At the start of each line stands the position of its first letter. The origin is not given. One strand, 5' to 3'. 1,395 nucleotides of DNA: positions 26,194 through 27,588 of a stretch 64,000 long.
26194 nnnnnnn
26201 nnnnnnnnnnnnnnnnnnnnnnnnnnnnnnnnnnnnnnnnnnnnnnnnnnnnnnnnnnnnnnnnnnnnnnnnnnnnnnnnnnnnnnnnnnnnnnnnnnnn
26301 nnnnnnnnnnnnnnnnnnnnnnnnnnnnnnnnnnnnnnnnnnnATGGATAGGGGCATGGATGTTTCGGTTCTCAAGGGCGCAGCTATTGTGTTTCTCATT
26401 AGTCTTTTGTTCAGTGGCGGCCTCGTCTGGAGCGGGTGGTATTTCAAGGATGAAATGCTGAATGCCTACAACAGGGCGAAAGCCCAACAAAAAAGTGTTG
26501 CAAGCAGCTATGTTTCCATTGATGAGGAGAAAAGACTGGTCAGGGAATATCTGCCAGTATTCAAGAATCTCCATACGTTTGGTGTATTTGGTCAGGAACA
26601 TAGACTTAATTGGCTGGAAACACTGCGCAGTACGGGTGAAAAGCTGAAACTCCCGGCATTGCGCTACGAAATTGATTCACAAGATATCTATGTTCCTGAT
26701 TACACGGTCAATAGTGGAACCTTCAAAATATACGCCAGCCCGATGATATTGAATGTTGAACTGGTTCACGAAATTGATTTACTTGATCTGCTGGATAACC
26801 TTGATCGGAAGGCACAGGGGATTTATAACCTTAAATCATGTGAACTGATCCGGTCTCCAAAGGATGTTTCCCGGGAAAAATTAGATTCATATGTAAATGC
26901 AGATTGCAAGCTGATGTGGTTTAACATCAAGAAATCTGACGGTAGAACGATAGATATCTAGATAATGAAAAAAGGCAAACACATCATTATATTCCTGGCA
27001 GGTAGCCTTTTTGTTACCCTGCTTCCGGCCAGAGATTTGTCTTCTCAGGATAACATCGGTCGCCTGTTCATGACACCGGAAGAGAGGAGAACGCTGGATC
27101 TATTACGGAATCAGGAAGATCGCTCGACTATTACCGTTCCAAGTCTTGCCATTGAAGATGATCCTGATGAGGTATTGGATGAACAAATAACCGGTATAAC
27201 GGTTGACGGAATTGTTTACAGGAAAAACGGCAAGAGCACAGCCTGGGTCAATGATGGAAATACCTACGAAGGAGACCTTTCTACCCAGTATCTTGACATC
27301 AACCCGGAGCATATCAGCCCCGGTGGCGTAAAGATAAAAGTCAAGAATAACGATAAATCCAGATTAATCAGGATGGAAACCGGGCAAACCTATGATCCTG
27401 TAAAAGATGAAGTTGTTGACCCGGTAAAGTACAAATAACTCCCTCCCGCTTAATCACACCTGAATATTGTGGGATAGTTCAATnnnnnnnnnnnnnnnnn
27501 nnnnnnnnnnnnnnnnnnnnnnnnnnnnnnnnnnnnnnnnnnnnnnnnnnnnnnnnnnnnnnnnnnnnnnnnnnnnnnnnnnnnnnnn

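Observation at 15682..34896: Non-canonical MSHA-like type IV pilus locus led by a sigma-54 response regulator, with permuted gene order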

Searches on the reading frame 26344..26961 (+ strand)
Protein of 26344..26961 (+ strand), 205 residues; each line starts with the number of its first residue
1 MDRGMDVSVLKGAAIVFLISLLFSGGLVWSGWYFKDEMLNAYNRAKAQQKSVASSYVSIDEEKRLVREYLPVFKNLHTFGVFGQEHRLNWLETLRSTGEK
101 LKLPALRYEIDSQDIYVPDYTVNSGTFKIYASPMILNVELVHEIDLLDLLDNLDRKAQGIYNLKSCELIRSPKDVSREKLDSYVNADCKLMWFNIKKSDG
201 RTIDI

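Call 3: search_protein_families(library=pfam, proteins=[window:26344-26961:+], max_evalue=0.01)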
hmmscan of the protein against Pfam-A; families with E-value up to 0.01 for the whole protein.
window:26344-26961:+ (205 aa): 0 families

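Call 5: search_protein_families(library=ncbifam, proteins=[window:26344-26961:+], max_evalue=0.01)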
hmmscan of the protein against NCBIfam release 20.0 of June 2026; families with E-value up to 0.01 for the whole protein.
window:26344-26961:+ (205 aa): 0 families

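Call 16: search_protein_families(library=pfam, proteins=[window:26344-26961:+], max_evalue=10)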
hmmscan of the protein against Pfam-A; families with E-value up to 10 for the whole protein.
window:26344-26961:+ (205 aa): 1 family
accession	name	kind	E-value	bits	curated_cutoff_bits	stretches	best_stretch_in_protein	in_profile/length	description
PF17870.6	Insulin_TMD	-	2.9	8.5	33.4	1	116-137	4-25/47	Insulin receptor trans-membrane segment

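Call 24: search_solved_structures(query=A3, max_evalue=10)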
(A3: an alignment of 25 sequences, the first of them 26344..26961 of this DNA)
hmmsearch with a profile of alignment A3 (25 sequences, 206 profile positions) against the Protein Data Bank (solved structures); distinct sequences matched with E-value up to 10: 2.
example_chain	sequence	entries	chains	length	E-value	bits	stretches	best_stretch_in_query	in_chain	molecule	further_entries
3tc7_A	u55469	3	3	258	0.81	12.4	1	70-152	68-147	Indole-3-glycerol phosphate synthase | Retro-aldolase, design RA114 | Retro-aldolase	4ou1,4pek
4lny_A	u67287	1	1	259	0.83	12.3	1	70-152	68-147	Engineered Protein OR422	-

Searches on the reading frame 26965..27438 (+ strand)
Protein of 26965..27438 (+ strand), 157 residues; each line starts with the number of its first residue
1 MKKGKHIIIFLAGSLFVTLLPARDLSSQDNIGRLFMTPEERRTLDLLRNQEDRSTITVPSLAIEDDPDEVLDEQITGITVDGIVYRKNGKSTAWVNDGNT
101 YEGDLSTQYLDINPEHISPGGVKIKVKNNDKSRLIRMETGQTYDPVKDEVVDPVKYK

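Call 3: search_protein_families(library=pfam, proteins=[window:26965-27438:+], max_evalue=0.01)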
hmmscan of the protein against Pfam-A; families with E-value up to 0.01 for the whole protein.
window:26965-27438:+ (157 aa): 0 families

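Call 5: search_protein_families(library=ncbifam, proteins=[window:26965-27438:+], max_evalue=0.01)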
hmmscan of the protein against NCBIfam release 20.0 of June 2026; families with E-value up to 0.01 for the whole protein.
window:26965-27438:+ (157 aa): 0 families

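Call 16: search_protein_families(library=pfam, proteins=[window:26965-27438:+], max_evalue=10)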
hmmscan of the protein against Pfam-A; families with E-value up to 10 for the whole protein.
window:26965-27438:+ (157 aa): 0 families

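Call 25: search_solved_structures(query=A2, max_evalue=10)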
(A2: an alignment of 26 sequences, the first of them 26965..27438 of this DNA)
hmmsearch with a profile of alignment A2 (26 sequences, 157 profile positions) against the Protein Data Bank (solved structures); distinct sequences matched with E-value up to 10: 2.
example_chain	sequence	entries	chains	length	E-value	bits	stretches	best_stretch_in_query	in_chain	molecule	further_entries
8bl3_A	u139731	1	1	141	0.024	17.1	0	107-138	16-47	scIg12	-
8bl6_A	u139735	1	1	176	0.057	15.9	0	107-138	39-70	dIG14-scdim-EF62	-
